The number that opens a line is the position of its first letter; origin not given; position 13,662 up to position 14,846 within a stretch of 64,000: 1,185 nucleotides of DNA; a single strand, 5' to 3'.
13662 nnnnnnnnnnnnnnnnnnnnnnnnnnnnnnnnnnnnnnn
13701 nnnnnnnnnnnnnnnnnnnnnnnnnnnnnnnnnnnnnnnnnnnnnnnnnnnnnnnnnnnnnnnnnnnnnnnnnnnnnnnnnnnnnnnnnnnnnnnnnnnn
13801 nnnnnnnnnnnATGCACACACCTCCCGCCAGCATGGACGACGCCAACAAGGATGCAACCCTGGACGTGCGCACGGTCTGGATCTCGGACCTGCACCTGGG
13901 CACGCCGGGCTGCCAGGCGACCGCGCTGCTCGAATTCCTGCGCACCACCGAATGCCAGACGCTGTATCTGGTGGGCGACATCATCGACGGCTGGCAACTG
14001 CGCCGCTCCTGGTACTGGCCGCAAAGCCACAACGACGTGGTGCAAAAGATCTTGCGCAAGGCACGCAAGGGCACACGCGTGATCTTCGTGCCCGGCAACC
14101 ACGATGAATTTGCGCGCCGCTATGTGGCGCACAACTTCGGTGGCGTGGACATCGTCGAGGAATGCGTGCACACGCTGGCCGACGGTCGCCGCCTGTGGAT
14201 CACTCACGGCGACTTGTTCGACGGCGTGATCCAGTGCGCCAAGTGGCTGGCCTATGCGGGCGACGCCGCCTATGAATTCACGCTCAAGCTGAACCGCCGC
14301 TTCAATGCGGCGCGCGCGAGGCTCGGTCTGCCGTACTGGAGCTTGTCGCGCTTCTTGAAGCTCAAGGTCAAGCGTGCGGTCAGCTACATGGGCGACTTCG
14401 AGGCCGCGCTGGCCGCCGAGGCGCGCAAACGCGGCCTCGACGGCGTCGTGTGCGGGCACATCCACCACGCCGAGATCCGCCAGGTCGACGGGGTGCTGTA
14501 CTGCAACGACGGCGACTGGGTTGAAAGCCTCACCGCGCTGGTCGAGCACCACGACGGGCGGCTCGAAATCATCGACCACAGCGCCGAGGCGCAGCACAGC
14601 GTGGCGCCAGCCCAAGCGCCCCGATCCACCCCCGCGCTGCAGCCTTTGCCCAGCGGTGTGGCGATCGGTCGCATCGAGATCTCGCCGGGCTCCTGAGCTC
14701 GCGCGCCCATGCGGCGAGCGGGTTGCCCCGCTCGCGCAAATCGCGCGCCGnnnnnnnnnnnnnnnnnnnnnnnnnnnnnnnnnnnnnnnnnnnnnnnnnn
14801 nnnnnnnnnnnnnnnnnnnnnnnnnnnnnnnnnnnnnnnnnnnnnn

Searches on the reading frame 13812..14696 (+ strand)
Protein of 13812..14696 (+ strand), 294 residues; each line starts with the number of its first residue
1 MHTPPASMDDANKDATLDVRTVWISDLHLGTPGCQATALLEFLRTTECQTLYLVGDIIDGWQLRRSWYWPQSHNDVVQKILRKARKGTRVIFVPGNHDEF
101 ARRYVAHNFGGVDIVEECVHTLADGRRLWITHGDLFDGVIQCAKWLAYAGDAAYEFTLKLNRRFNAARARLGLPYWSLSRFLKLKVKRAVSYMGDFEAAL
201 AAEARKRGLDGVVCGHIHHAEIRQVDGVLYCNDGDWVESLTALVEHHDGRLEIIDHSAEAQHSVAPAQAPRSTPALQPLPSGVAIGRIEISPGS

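Call 4: search_protein_families(library=pfam, proteins=[window:13812-14696:+], max_evalue=0.01)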
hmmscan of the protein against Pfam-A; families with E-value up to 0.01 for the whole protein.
window:13812-14696:+ (294 aa): 2 families
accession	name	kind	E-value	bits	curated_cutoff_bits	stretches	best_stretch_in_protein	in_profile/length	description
PF00149.33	Metallophos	-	1.6e-12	48.7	21.5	1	20-219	2-190/191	Calcineurin-like phosphoesterase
PF12850.12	Metallophos_2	-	2.9e-12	47.3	27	2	22-138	4-91/154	Calcineurin-like phosphoesterase superfamily domain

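Call 9: search_protein_families(library=ncbifam, proteins=[window:13812-14696:+], max_evalue=0.01)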
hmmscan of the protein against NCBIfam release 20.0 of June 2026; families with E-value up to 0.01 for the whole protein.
window:13812-14696:+ (294 aa): 7 families
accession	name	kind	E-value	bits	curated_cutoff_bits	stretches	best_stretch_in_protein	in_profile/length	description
NF003743.0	PRK05340.1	equivalog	2.5e-12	46.5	134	1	20-226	3-206/242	UDP-2,3-diacylglucosamine diphosphatase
TIGR01854.1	lipid_A_lpxH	equivalog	4.2e-10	39.3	190.35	1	21-239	1-220/231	UDP-2,3-diacylglucosamine diphosphatase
NF003118.0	PRK04036.1-3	equivalog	5.8e-07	28.8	445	1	8-99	215-320/481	DNA-directed DNA polymerase II small subunit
NF006988.0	PRK09453.1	equivalog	4e-06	26.8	117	1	21-137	3-109/183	phosphodiesterase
TIGR00040.1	yfcE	subfamily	9.1e-06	25.8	56.25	0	197-235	95-133/158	YfcE family phosphodiesterase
TIGR04123.1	P_estr_lig_assc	hypoth_equivalog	7.7e-05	22.2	150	1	38-104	55-114/207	ligase-associated DNA damage response endonuclease PdeM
TIGR03729.1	acc_ester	subfamily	0.00016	21.1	148.25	1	24-98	5-72/239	putative phosphoesterase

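Call 24: search_solved_structures(query=window:13812-14696:+, max_evalue=0.01)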
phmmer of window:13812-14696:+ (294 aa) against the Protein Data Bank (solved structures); distinct sequences matched with E-value up to 0.01: 2.
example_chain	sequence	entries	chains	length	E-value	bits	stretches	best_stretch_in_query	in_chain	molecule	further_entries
5k8k_A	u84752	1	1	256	6e-05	25.6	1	22-245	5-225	UDP-2,3-diacylglucosamine hydrolase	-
5b49_A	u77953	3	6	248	0.0022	20.5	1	21-135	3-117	UDP-2,3-diacylglucosamine hydrolase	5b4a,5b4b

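Call 49: search_dna_similar(query=window:13812-14696:+, collection=plasmids, mode=protein, max_evalue=1e-10, max_rows=30)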
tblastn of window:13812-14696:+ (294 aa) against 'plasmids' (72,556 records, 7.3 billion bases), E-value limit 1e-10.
Records with a match: 32; places in all: 43; records where one place covers at least 80% of the query: 27.
Best place of each record, by identity: 60-80% 2; <60% 30.
By first word of the organism name: Roseomonas 11; Sinorhizobium 4; Pseudomonas 3; Pannonibacter 2; Mitsuaria 1; Ralstonia 1; Candidatus 1; Methylobacterium 1; Shinella 1; Sphingomonas 1; and 6 more.
By predicted mobility (MOB-suite, as given by PLSDB): non-mobilizable 32.
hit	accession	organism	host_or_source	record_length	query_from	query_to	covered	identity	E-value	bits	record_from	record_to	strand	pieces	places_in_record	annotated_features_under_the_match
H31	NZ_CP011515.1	Mitsuaria sp. 7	Bacterium from forest soil.,forest soil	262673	4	265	89%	72.5%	2e-123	395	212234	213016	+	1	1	UDP-2,3-diacylglucosamine diphosphatase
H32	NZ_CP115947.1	Ralstonia solanacearum MolK2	Musa sp.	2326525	20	254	80%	65.1%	8e-101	330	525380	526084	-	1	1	record has no annotation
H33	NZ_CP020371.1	Candidatus Thiodictyon syntrophicum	meromictic lake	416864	5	254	85%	56.4%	9e-87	290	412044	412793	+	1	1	UDP-2,3-diacylglucosamine diphosphatase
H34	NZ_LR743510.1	Methylobacterium bullatum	-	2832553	12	256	83%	57.1%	8e-91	301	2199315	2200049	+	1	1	none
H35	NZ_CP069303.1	Shinella sp. PSBB067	monoisolate,Minnesota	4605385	4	283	95%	49.3%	2e-80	271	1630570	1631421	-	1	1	none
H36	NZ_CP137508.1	Pseudomonas aeruginosa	Homo sapiens,Bacterial culture sample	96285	4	253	85%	54.8%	9e-81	272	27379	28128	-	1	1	UDP-2,3-diacylglucosamine diphosphatase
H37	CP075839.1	Pseudomonas aeruginosa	Homo sapiens,Cell culture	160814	4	253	85%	54.8%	1e-80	272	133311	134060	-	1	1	UDP-2,3-diacylglucosamine diphosphatase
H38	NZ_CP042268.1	Pseudomonas aeruginosa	Homo sapiens,sputum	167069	4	253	85%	54.8%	1e-80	272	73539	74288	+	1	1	UDP-2,3-diacylglucosamine diphosphatase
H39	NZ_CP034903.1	Roseomonas mucosa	Homo sapiens,tissue sample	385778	20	281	89%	51.0%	1e-73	252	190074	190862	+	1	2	UDP-2,3-diacylglucosamine diphosphatase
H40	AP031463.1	Roseomonas mucosa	Homo sapiens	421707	20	281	89%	51.0%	1e-73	252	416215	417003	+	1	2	UDP-2,3-diacylglucosamine diphosphatase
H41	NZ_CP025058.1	Roseomonas mucosa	Homo sapiens,Clinical, healthy, human ...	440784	20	281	89%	51.0%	1e-73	252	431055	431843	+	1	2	UDP-2,3-diacylglucosamine diphosphatase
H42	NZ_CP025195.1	Roseomonas mucosa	Homo sapiens,clinical, human skin, ...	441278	20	281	89%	51.0%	1e-73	252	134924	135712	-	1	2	UDP-2,3-diacylglucosamine diphosphatase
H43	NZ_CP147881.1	Roseomonas mucosa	cell culture,Styx glacier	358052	20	281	89%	51.0%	1e-73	252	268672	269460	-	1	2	UDP-2,3-diacylglucosamine diphosphatase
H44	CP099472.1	Roseomonas mucosa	Human skin,single cell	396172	20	281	89%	51.0%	1e-73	252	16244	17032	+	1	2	UDP-2,3-diacylglucosamine diphosphatase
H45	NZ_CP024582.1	Roseomonas sp. FDAARGOS_362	Homo sapiens,peripheral Blood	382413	20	281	89%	51.0%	1e-73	252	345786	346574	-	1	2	UDP-2,3-diacylglucosamine diphosphatase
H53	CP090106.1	Sinorhizobium meliloti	Medicago,Cell culture,Plant nodule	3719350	12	254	83%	53.1%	4e-81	273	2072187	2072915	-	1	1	UDP-2,3-diacylglucosamine diphosphatase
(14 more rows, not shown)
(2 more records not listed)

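Call 50: get_annotated_region(hit=H31, flank=12000)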
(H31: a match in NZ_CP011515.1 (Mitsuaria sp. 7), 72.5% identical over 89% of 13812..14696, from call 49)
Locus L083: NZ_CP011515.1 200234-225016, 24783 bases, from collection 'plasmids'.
description: Mitsuaria sp. 7 plasmid unnamed, complete sequence
organism: Mitsuaria sp. 7 (NCBI taxid 1658665)
taxonomy: Bacteria; Pseudomonadota; Betaproteobacteria; Burkholderiales; Sphaerotilaceae; Roseateles; Mitsuaria sp. 7
host: -; source: Bacterium from forest soil.,forest soil; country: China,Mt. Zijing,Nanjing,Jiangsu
typing (MOB-suite, as given by PLSDB): non-mobilizable; replicon rep_cluster_1463
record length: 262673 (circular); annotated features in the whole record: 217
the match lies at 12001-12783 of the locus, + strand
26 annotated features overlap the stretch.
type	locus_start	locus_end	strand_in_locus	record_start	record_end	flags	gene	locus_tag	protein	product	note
CDS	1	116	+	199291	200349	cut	-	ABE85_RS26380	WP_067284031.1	aldo/keto reductase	-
CDS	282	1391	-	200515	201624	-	-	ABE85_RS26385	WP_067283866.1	DNA alkylation repair protein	-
CDS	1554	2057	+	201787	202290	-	-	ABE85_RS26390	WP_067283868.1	aminoacyl-tRNA deacylase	-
CDS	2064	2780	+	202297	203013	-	plsY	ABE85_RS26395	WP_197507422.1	glycerol-3-phosphate 1-O-acyltransferase PlsY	GO:0006654 - phosphatidic acid biosynthetic process [Evidence IEA]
CDS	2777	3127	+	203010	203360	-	-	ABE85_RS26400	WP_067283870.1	RidA family protein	-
CDS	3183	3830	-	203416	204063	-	-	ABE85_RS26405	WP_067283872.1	L-threonylcarbamoyladenylate synthase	GO:0006400 - tRNA modification [Evidence IEA]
CDS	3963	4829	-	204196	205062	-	-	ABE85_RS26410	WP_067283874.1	3',5'-nucleoside bisphosphate phosphatase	GO:0016311 - dephosphorylation [Evidence IEA]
CDS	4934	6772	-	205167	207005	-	-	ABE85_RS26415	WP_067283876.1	bifunctional diguanylate cyclase/phosphodiesterase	-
CDS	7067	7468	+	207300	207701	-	-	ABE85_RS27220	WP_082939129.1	hypothetical protein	-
CDS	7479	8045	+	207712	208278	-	-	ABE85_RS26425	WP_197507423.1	type II toxin-antitoxin system MqsA family antitoxin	-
CDS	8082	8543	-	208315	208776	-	-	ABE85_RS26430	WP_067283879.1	host attachment protein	-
CDS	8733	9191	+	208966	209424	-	trxC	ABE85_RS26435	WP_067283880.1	thioredoxin TrxC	GO:0006662 - glycerol ether metabolic process [Evidence IEA]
CDS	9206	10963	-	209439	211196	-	recJ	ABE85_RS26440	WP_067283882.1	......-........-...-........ exonuclease RecJ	GO:0006310 - DNA recombination [Evidence IEA]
CDS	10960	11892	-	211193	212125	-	-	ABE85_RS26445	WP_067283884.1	hypothetical protein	-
CDS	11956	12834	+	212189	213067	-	-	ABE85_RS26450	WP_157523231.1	UDP-2,3-diacylglucosamine diphosphatase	-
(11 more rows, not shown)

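Call 51: get_annotated_region(hit=H36, flank=5000)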
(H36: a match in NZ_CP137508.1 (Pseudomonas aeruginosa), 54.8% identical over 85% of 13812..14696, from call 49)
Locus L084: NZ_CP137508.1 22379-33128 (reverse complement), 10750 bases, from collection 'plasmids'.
description: Pseudomonas aeruginosa strain HPA0698 plasmid pHPA0698-2, complete sequence
organism: Pseudomonas aeruginosa (NCBI taxid 287)
taxonomy: Bacteria; Pseudomonadota; Gammaproteobacteria; Pseudomonadales; Pseudomonadaceae; Pseudomonas; Pseudomonas aeruginosa
host: -; source: Homo sapiens,Bacterial culture sample; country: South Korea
typing (MOB-suite, as given by PLSDB): non-mobilizable
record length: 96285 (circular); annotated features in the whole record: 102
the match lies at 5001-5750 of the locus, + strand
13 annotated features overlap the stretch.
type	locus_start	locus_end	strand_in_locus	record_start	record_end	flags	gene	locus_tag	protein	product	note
CDS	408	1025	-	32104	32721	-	-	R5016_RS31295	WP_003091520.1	glutathione binding-like protein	-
CDS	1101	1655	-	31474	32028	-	-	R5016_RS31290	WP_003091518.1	NAD(P)H-dependent oxidoreductase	-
CDS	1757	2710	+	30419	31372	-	-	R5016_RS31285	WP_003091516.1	LysR family transcriptional regulator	-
CDS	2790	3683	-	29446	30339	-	-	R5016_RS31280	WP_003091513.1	DMT family transporter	GO:0055085 - transmembrane transport [Evidence IEA]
CDS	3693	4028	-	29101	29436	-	-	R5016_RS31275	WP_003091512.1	tRNA-binding protein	-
CDS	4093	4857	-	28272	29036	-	-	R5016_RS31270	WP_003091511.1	helix-turn-helix domain-containing protein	GO:0006355 - regulation of DNA-templated transcription [Evidence IEA]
CDS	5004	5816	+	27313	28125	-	-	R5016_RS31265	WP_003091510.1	UDP-2,3-diacylglucosamine diphosphatase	-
CDS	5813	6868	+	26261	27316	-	-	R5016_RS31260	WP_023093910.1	glycosyltransferase family 1 protein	-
CDS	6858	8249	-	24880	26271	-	-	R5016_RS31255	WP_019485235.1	adenylate/guanylate cyclase domain-containing protein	GO:0009190 - cyclic nucleotide biosynthetic process [Evidence IEA]; GO:0035556 - intracellular signal transduction ...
CDS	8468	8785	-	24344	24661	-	-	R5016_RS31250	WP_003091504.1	Mpo1-like protein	-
CDS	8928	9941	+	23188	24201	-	-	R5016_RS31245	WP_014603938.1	AraC family transcriptional regulator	-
CDS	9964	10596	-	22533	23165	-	-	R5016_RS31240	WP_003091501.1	ABC-type transport auxiliary lipoprotein family protein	-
CDS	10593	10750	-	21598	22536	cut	-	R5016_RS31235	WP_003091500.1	MlaD family protein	GO:0015914 - phospholipid transport [Evidence IEA]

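Call 52: get_annotated_region(hit=H53, flank=4000)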
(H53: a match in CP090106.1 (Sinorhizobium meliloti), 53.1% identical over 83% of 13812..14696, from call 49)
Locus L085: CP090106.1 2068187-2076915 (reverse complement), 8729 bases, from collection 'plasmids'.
description: Sinorhizobium meliloti strain Ak57 plasmid pSymB, complete sequence
organism: Sinorhizobium meliloti (NCBI taxid 382)
taxonomy: Bacteria; Pseudomonadota; Alphaproteobacteria; Hyphomicrobiales; Rhizobiaceae; Sinorhizobium; Sinorhizobium meliloti
host: -; source: Medicago,Cell culture,Plant nodule; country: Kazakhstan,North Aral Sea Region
typing (MOB-suite, as given by PLSDB): non-mobilizable
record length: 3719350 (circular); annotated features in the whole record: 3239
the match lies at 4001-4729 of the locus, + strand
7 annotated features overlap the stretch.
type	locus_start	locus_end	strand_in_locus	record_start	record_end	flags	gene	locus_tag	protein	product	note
CDS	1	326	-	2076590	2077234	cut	-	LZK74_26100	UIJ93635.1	acyl-homoserine-lactone synthase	-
CDS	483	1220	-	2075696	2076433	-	-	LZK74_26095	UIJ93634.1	LuxR C-terminal-related transcriptional regulator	-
CDS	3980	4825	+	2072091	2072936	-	-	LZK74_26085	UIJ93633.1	UDP-2,3-diacylglucosamine diphosphatase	-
CDS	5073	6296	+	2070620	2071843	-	-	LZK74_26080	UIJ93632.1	MFS transporter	-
CDS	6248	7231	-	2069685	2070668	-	-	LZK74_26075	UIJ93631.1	dipeptide epimerase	-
CDS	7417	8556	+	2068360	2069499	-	-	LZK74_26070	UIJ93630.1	ABC transporter permease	-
CDS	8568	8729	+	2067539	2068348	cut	-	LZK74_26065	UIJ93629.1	ABC transporter ATP-binding protein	-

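Call 100: search_protein_families(library=pfam, proteins=[L084:8468-8785:-], max_evalue=0.01)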
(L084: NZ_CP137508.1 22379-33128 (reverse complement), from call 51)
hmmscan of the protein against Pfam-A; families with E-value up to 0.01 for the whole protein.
L084:8468-8785:- (105 aa): 1 family
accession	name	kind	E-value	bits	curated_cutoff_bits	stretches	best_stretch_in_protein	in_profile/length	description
PF06127.16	Mpo1-like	-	5.8e-43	145.4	24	1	9-103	1-95/95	2-hydroxy-palmitic acid dioxygenase Mpo1-like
